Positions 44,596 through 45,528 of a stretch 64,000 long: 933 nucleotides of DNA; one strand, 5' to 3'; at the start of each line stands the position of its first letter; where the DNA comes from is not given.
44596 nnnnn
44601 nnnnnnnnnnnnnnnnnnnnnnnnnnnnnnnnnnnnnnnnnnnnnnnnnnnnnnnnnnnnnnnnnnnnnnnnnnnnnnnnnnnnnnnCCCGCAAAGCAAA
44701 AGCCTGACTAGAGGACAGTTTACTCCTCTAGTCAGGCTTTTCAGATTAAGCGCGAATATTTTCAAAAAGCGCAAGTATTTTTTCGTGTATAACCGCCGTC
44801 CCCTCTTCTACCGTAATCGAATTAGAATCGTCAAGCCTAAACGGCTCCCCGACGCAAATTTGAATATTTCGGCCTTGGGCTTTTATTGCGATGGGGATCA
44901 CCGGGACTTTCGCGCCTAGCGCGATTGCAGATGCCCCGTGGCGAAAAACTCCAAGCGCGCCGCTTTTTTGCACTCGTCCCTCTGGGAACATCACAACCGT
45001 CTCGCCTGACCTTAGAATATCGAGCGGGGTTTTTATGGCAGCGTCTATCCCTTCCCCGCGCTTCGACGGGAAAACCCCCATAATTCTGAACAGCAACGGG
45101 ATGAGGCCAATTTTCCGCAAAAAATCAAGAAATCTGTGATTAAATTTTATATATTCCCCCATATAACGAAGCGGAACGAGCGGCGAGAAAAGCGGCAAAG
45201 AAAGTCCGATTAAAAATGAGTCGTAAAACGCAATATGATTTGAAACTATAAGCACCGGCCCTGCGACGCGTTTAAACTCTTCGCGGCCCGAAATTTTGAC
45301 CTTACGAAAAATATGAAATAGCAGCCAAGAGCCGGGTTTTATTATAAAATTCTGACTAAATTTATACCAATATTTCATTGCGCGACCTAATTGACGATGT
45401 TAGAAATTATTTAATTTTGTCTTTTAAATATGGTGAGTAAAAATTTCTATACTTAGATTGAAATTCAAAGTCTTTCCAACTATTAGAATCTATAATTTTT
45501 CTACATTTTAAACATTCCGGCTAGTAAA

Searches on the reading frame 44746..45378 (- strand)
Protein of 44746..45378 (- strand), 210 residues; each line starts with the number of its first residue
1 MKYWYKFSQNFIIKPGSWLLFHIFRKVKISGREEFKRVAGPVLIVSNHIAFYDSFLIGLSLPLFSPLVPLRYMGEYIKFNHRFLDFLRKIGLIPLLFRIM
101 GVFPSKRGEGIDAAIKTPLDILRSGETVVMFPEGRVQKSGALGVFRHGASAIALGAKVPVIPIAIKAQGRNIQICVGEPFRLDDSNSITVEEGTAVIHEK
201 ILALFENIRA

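Call 3: search_protein_families(library=pfam, proteins=[window:44746-45378:-], max_evalue=0.1)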
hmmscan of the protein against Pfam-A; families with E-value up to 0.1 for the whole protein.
window:44746-45378:- (210 aa): 1 family
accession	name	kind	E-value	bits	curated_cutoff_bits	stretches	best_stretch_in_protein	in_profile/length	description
PF01553.26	Acyltransferase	-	5.4e-17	62.3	23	1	26-166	1-132/132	Acyltransferase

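Call 4: search_protein_families(library=ncbifam, proteins=[window:44746-45378:-], max_evalue=0.1)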
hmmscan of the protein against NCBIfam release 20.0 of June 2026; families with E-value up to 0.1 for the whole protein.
window:44746-45378:- (210 aa): 6 families
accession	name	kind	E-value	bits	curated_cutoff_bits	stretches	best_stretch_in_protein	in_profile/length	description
TIGR00530.1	AGP_acyltrn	subfamily_domain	6.1e-17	61.6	102.95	1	27-165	4-129/130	1-acylglycerol-3-phosphate O-acyltransferase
NF006386.0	PRK08633.1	equivalog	8.8e-16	56.8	1221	1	18-166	420-552/1147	acyl-[ACP]--phospholipid O-acyltransferase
NF005291.0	PRK06814.1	equivalog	5.5e-12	44.4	1349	1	11-168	425-566/1140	acyl-[ACP]--phospholipid O-acyltransferase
NF005959.0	PRK08043.1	equivalog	5.1e-10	38.3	886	1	20-167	9-139/719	bifunctional acyl-ACP--phospholipid O-acyltransferase/long-chain-fatty-acid--ACP ligase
NF011593.0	PRK15018.1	equivalog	0.0011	18.7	501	1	127-173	141-187/245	1-acylglycerol-3-phosphate O-acyltransferase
NF052615.1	orn_lipid_OlsF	equivalog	0.01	14.4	620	1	115-168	142-199/570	bifunctional ornithine lipid synthase OlsF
